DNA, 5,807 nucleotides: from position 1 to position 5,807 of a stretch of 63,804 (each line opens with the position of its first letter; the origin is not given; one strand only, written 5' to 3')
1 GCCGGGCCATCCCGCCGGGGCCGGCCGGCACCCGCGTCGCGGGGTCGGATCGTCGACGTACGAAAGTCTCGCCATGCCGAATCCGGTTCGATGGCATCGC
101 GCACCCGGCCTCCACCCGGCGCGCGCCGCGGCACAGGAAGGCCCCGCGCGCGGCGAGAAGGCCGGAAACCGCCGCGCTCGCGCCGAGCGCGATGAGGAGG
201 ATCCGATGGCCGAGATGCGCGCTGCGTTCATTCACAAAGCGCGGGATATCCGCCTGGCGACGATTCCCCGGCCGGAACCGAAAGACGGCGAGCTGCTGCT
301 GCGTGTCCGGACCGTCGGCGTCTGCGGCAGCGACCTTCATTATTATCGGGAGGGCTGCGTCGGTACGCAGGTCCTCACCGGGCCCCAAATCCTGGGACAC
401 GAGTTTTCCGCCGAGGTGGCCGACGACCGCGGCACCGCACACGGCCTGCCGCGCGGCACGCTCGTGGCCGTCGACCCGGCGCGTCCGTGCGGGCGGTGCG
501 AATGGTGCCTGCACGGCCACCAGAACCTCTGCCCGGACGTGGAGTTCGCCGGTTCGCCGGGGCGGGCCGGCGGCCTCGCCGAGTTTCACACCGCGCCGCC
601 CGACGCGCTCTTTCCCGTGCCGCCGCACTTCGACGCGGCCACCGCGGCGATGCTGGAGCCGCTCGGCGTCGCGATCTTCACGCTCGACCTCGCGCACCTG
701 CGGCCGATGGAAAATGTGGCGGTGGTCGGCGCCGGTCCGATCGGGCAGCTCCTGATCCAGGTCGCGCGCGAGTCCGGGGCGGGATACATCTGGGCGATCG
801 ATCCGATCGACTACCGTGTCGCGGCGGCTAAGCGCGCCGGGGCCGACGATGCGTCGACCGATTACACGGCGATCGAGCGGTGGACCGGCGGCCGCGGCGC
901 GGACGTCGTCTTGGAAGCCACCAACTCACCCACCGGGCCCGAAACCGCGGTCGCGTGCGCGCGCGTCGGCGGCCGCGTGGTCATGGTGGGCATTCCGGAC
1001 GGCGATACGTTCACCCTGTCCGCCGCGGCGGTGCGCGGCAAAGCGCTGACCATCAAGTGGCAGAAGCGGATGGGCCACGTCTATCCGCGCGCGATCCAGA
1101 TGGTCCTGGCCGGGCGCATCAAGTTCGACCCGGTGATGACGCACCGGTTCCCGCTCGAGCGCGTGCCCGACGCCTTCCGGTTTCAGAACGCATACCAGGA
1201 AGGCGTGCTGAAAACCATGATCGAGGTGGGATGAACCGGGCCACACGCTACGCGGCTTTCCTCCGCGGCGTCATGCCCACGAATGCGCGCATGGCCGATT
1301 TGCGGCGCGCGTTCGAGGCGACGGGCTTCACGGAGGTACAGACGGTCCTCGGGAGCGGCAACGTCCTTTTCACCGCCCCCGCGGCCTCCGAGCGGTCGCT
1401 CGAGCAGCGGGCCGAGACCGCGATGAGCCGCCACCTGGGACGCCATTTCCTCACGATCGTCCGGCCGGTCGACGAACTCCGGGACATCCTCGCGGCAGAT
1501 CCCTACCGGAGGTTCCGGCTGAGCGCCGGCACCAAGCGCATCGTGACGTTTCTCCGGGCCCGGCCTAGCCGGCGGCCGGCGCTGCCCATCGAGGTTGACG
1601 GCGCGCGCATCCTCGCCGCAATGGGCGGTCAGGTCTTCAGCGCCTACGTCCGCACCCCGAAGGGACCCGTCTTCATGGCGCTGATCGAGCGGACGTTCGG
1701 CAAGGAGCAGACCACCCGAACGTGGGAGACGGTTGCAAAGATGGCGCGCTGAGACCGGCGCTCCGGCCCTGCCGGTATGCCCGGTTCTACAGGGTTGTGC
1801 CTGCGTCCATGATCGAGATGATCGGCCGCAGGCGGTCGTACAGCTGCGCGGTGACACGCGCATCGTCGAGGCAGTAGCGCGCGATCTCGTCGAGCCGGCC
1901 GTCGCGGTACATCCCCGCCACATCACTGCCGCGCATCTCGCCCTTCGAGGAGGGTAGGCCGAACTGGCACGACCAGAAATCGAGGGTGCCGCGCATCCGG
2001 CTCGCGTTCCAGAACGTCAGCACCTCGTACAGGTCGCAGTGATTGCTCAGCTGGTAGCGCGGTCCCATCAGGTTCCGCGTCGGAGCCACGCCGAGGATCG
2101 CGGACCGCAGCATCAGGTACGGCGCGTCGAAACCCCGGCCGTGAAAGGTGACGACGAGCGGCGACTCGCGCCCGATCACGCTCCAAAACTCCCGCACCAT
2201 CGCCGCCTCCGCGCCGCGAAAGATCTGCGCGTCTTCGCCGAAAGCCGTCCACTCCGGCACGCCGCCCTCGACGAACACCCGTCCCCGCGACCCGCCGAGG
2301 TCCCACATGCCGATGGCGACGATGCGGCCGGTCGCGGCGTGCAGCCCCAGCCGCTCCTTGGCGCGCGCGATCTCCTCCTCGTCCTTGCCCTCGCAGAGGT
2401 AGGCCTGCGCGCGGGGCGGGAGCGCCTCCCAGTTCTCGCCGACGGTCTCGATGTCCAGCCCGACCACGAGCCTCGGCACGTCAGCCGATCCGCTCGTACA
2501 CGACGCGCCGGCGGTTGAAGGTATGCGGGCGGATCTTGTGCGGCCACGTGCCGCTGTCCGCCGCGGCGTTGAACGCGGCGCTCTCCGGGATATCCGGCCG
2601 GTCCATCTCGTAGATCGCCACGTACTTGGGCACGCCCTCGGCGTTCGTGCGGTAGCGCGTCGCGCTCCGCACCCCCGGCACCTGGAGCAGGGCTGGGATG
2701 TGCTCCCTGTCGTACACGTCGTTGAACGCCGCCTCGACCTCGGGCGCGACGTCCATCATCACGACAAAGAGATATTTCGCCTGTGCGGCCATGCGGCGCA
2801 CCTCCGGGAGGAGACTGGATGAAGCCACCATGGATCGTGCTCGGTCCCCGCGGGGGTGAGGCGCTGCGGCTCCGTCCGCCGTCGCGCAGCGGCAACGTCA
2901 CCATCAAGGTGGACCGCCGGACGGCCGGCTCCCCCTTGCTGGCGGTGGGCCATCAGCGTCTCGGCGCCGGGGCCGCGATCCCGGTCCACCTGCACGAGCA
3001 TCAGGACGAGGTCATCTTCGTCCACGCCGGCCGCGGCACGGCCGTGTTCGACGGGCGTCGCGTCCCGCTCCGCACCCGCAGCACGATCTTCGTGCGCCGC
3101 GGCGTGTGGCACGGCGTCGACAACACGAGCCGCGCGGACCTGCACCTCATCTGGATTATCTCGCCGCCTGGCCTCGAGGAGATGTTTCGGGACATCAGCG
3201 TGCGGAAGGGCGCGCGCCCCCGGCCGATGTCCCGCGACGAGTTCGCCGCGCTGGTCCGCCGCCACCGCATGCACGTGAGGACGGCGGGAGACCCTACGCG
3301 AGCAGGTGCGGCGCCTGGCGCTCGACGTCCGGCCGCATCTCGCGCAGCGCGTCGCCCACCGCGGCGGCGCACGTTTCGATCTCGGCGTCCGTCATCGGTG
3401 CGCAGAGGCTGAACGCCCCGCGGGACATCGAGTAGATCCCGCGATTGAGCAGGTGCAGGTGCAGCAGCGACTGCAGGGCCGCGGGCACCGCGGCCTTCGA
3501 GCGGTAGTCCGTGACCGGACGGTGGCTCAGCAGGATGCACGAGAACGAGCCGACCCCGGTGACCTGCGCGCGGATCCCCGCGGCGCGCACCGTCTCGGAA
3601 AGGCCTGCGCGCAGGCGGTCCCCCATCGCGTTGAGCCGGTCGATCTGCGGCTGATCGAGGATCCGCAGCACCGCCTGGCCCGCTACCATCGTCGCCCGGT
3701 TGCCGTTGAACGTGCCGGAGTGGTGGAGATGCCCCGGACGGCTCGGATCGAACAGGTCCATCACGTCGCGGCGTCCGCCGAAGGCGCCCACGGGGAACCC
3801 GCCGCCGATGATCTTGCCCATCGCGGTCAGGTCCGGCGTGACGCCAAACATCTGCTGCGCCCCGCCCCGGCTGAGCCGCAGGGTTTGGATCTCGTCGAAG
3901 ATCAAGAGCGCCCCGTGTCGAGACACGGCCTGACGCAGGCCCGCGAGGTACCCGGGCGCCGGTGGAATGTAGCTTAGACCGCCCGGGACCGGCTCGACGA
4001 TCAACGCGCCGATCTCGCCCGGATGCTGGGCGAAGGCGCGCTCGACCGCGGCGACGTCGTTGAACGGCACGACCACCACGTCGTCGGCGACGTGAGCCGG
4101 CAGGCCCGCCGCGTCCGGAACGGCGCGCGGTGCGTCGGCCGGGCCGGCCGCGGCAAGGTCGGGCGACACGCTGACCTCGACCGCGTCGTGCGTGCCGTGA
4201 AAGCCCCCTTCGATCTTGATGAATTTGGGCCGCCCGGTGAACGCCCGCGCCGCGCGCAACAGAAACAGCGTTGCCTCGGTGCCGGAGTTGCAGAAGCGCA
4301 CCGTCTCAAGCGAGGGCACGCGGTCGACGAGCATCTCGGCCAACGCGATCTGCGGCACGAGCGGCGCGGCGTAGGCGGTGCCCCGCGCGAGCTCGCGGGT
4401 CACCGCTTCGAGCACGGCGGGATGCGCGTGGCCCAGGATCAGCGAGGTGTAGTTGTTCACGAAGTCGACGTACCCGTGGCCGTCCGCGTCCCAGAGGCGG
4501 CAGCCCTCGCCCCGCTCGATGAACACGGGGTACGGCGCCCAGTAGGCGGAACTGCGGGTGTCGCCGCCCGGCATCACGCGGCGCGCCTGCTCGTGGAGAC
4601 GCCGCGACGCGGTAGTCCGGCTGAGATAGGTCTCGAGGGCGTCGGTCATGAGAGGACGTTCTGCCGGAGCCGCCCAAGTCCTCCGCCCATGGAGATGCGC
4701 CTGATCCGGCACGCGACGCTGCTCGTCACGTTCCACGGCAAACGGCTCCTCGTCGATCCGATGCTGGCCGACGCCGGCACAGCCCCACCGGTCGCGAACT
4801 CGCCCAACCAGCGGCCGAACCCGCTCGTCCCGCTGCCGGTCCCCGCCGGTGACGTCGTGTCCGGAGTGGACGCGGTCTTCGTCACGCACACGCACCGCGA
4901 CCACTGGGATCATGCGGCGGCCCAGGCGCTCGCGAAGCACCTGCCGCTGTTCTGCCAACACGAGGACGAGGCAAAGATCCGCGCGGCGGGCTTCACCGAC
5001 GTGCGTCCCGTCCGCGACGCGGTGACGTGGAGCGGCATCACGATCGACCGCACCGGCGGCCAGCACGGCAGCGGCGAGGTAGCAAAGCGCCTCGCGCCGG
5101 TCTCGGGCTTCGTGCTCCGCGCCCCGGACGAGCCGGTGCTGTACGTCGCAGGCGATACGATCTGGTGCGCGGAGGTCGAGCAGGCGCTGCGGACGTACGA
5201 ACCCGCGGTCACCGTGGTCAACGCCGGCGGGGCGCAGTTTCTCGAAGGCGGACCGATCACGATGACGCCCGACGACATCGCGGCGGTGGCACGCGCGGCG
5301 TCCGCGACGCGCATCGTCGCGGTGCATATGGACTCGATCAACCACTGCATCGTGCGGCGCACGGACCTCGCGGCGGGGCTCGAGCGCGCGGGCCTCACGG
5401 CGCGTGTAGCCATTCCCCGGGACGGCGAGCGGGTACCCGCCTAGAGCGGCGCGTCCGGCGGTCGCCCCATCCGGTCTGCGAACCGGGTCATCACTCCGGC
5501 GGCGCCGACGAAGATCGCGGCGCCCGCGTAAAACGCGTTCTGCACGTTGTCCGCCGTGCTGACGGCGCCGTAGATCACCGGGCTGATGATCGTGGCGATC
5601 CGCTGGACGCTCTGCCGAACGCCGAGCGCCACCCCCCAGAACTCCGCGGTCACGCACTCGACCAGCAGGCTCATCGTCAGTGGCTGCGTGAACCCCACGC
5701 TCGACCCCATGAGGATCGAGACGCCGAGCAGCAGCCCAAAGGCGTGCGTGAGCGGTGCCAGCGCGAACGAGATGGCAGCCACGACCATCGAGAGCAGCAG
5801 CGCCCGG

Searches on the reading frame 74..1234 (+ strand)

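Call 49: search_protein_families(library=pfam, proteins=[window:74-1234:+], max_evalue=0.0001)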
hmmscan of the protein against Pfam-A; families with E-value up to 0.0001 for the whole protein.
window:74-1234:+ (386 aa): 4 families
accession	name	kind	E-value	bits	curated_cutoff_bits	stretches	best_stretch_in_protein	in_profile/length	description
PF08240.17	ADH_N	-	2.2e-22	79.7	23.5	1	71-183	2-103/104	Alcohol dehydrogenase GroES-like domain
PF00107.32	ADH_zinc_N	-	1.4e-18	67.5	31.8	1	222-342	1-125/129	Zinc-binding dehydrogenase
PF13602.12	ADH_zinc_N_2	-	4.5e-09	37.8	27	1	257-370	3-122/134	Zinc-binding dehydrogenase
PF16912.11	Glu_dehyd_C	-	1.1e-06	28.7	34.9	1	212-372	31-202/211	Glucose dehydrogenase C-terminus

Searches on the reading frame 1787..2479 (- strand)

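Call 49: search_protein_families(library=pfam, proteins=[window:1787-2479:-], max_evalue=0.0001)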
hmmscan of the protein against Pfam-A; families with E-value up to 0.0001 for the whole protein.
window:1787-2479:- (230 aa): 2 families
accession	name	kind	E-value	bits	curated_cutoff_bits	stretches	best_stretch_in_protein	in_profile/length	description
PF10108.15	DNA_pol_B_exo2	-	2.7e-21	76.7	24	1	90-218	36-174/213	Predicted 3'-5' exonuclease related to the exonuclease domain of PolB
PF13482.12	RNase_H_2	-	1.3e-08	35.4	22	1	45-217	9-164/165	RNase_H superfamily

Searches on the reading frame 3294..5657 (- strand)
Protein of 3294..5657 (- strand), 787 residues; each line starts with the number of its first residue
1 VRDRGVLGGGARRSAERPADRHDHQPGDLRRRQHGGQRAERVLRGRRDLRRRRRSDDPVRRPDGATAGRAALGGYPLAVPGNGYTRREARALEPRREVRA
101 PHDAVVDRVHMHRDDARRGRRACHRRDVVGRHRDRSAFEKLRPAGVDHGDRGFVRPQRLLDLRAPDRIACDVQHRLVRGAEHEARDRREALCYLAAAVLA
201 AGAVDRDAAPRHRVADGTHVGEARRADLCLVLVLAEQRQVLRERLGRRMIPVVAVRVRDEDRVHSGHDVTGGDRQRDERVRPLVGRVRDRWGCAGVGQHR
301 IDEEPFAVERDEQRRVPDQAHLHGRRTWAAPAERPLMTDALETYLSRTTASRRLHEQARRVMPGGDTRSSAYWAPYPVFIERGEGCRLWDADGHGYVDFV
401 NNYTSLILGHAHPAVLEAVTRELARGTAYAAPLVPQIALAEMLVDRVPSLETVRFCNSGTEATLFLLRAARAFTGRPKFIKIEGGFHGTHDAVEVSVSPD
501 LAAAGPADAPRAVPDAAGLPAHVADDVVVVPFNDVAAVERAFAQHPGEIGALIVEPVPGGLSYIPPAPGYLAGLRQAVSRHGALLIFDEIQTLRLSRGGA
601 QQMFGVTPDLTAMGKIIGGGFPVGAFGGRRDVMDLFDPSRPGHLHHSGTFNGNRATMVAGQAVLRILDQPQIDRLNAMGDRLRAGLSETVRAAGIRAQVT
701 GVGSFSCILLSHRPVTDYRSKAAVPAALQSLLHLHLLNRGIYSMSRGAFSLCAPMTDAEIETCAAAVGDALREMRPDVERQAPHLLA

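Call 49: search_protein_families(library=pfam, proteins=[window:3294-5657:-], max_evalue=0.0001)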
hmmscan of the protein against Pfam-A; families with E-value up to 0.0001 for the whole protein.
window:3294-5657:- (787 aa): 1 family
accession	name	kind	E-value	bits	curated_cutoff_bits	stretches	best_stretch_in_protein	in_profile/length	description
PF00202.27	Aminotran_3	-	3e-61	207.8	30.5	1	375-715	8-355/403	Aminotransferase class-III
